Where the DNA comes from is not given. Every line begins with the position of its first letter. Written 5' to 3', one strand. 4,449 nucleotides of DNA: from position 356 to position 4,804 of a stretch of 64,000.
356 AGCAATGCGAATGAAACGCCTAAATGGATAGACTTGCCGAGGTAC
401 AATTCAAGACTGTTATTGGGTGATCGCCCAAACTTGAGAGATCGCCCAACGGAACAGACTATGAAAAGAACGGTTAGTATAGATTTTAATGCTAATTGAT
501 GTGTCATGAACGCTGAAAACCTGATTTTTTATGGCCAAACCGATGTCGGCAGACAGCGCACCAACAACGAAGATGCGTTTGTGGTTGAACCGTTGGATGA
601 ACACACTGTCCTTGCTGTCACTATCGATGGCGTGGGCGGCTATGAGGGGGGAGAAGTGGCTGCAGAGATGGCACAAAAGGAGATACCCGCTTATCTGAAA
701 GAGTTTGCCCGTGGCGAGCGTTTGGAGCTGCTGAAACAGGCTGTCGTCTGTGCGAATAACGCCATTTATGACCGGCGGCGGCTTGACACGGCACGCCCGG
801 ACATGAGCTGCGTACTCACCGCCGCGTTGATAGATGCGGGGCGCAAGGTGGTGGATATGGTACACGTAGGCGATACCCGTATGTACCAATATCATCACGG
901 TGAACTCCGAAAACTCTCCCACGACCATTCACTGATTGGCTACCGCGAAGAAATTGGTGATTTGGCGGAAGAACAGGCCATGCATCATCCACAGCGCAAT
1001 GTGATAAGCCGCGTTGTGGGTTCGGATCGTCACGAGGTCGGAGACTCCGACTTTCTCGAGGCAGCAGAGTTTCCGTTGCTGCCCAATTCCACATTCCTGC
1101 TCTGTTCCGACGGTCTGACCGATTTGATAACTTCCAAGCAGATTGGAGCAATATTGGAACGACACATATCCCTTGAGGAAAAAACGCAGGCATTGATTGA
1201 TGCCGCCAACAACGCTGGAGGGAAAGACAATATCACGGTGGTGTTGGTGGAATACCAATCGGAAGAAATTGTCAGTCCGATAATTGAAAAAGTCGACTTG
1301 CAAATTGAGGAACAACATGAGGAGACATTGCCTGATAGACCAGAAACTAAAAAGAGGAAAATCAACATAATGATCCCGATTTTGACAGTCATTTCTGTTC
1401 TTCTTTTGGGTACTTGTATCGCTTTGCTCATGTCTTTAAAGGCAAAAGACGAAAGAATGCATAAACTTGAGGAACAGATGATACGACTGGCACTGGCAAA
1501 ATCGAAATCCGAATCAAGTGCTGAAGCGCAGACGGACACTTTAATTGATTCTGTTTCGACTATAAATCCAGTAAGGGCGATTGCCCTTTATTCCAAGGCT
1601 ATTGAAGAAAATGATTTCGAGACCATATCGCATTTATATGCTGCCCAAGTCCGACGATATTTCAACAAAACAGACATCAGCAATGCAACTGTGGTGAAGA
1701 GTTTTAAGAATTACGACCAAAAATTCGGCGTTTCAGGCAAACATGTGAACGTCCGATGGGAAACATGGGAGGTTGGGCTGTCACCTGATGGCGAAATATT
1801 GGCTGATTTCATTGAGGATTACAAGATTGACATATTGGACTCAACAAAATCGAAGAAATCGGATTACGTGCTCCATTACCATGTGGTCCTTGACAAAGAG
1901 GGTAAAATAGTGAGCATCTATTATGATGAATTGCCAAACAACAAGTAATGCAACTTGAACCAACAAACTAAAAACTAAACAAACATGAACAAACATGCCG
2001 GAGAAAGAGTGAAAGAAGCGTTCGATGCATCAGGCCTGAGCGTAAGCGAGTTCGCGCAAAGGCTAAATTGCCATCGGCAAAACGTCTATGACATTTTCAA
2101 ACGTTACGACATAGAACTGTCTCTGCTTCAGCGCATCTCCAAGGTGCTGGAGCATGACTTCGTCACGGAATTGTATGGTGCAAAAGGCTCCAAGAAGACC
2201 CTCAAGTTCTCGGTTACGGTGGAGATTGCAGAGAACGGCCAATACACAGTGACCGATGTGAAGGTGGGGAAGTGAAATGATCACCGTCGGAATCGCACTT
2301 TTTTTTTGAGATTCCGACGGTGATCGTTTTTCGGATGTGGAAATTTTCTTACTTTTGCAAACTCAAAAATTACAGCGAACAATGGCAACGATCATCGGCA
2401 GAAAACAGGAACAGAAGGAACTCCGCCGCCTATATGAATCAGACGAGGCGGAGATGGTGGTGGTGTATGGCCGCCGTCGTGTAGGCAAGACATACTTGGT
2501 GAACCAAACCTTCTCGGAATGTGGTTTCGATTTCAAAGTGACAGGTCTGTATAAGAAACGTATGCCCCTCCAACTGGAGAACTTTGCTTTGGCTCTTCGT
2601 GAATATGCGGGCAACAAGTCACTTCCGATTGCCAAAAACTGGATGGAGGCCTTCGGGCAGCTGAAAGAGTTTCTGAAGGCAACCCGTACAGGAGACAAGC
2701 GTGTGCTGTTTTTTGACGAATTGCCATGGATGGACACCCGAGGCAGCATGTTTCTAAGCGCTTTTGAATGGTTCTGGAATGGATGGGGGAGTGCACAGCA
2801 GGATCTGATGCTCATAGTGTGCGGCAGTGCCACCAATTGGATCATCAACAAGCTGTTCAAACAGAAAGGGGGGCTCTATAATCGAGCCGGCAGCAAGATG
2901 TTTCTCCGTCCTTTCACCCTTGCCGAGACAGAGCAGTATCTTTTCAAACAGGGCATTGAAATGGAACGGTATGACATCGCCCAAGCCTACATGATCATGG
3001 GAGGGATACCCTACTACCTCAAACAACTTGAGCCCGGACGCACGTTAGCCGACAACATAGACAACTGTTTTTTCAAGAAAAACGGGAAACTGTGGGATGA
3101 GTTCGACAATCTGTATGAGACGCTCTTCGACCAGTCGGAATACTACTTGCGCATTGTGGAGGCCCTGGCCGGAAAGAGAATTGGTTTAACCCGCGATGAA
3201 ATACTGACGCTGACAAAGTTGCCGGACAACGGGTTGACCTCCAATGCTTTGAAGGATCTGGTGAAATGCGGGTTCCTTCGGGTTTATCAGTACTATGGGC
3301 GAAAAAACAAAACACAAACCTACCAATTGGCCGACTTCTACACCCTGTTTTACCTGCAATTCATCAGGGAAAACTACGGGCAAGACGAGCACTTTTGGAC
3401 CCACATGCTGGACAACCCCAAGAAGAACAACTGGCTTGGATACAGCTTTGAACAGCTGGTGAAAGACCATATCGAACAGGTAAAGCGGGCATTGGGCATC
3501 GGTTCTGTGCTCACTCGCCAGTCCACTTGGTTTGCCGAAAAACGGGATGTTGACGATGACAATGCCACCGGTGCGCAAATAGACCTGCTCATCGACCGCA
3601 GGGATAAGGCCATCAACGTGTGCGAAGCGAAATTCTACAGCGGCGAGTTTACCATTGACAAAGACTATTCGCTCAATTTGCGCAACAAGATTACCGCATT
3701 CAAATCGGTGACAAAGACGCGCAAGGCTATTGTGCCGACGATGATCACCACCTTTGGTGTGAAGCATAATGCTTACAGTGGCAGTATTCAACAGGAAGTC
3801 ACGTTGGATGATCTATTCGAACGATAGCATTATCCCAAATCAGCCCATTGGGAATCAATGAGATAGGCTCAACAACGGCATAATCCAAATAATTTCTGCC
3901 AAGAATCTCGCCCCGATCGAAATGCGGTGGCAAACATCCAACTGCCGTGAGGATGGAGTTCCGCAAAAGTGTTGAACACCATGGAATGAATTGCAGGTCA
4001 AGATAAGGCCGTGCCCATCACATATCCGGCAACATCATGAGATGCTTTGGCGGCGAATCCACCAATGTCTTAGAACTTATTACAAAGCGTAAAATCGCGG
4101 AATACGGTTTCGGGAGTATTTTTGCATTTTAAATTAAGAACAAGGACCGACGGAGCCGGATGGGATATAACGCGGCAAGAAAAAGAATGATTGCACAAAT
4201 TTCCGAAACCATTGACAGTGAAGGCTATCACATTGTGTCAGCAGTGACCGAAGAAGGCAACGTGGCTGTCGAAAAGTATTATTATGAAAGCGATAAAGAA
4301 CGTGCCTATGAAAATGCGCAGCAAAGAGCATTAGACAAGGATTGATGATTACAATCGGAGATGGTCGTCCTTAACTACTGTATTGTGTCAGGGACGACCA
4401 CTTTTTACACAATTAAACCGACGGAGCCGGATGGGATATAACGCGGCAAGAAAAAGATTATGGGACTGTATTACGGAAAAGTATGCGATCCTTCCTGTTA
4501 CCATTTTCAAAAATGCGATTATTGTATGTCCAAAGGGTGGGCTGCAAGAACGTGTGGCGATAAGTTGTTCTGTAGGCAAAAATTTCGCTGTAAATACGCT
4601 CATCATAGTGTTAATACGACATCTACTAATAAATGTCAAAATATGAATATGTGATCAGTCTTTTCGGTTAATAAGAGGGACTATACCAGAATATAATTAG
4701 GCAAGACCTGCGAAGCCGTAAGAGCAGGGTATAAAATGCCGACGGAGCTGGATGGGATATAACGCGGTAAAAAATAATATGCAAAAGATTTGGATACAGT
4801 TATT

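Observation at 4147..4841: Three copies of a ~40-nt module (GGAG-N4-ATG plus 9 conserved codons), each heading a different small ORF, upstream of the rSAM gene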

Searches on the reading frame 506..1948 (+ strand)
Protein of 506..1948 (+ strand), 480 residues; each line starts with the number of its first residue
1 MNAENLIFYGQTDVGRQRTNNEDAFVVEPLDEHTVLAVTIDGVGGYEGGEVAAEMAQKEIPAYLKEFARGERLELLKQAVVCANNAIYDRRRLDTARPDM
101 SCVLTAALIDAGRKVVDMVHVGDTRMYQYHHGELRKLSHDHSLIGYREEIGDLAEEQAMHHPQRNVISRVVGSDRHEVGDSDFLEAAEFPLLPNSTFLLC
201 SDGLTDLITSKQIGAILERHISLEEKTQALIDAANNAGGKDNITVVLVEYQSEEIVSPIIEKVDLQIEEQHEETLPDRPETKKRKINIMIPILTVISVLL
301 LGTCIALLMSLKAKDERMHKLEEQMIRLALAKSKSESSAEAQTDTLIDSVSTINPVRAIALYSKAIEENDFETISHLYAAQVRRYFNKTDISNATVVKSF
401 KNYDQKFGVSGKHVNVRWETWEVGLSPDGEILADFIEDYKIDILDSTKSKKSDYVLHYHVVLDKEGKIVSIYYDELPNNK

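Call 18: search_protein_families(library=pfam, proteins=[window:506-1948:+], max_evalue=0.05)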
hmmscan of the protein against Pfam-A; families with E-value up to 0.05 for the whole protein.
window:506-1948:+ (480 aa): 3 families
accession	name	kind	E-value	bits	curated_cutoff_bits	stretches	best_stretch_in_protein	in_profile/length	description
PF13672.11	PP2C_2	-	1.4e-14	54.6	24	1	16-223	7-194/209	Protein phosphatase 2C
PF07228.17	SpoIIE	-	6.2e-06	26.7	25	1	184-250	113-191/192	Stage II sporulation protein E (SpoIIE)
PF00481.26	PP2C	-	9.7e-05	22.6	20.3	0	196-243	204-255/255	Protein phosphatase 2C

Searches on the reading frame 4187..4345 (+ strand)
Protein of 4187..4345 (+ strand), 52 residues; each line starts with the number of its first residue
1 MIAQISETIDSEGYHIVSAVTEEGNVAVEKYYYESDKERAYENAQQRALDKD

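Call 14: search_protein_families(library=ncbifam, proteins=[window:4187-4345:+], max_evalue=0.01)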
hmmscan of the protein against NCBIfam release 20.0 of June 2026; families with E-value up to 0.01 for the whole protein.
window:4187-4345:+ (52 aa): 0 families

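Call 15: search_protein_families(library=pfam, proteins=[window:4187-4345:+], max_evalue=0.01)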
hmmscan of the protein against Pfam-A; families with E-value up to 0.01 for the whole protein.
window:4187-4345:+ (52 aa): 0 families

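Call 68: find_homologous_proteins(query=window:4187-4342:+, max_evalue=0.001)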
Query window:4187-4342:+ (52 aa): 6 proteins with E <= 0.001 among 6 candidates.
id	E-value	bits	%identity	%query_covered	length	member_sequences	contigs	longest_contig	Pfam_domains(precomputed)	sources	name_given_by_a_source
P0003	1.3e-24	101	100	100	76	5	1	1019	-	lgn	-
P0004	5.2e-23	96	92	100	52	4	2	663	-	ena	-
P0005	3.2e-20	87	87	100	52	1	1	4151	-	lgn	-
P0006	5.4e-20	87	81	100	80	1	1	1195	-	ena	-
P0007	8.0e-19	83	75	100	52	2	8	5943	-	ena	-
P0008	8.2e-18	80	75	100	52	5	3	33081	-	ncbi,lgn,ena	-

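Call 70: find_encoding_contigs(protein=P0008, flank=4000, max_places=3)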
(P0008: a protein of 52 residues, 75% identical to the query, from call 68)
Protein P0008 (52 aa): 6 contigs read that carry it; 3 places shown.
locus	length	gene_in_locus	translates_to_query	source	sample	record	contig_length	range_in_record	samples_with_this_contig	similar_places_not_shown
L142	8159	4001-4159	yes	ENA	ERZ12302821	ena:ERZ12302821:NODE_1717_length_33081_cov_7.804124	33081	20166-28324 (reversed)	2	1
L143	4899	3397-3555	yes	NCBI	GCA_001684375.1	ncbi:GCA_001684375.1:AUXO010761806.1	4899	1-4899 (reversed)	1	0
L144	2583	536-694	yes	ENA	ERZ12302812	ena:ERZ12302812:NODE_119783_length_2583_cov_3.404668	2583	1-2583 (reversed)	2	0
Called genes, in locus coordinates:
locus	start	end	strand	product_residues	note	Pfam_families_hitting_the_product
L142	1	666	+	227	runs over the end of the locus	-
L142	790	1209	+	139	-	-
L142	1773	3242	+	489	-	PF14903:WG_beta_rep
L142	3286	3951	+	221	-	-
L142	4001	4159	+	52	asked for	-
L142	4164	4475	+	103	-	-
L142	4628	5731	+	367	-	PF04055:Radical_SAM, PF13353:Fer4_12 (weak)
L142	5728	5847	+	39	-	-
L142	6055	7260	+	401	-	PF03807:F420_oxidored (weak), PF02317:Octopine_DH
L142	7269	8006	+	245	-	-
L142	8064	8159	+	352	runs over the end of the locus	-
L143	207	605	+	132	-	-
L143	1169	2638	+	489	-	PF14903:WG_beta_rep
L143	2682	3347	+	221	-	-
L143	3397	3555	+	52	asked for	-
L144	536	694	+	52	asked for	-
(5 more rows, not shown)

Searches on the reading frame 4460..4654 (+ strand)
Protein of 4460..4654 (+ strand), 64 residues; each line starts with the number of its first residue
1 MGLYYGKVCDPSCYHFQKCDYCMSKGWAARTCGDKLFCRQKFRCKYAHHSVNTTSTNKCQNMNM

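Call 14: search_protein_families(library=ncbifam, proteins=[window:4460-4654:+], max_evalue=0.01)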
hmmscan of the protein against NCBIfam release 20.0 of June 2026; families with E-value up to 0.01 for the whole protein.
window:4460-4654:+ (64 aa): 0 families

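Call 15: search_protein_families(library=pfam, proteins=[window:4460-4654:+], max_evalue=0.01)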
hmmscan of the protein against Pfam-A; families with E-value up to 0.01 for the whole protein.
window:4460-4654:+ (64 aa): 0 families

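Call 67: find_homologous_proteins(query=window:4460-4651:+, max_evalue=0.001)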
Query window:4460-4651:+ (64 aa): 2 proteins with E <= 0.001 among 2 candidates.
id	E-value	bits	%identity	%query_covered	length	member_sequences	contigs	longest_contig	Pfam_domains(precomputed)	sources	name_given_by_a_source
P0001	1.5e-32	128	83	100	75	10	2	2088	-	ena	-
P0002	9.1e-15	72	78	63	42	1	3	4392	-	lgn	-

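Call 71: find_encoding_contigs(protein=P0001, flank=2000, max_places=2)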
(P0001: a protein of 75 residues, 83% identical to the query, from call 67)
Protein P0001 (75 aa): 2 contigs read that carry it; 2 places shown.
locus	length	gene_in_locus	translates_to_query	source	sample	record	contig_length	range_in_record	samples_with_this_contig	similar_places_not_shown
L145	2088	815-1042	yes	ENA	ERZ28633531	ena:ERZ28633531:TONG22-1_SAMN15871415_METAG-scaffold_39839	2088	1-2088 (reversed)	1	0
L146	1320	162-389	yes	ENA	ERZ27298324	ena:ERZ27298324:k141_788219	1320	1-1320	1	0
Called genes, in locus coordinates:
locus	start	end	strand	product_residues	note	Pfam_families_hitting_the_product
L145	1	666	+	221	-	?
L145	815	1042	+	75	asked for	-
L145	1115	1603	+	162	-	-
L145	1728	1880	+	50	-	-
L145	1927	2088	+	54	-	?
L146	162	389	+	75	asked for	-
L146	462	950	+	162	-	-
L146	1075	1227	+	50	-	-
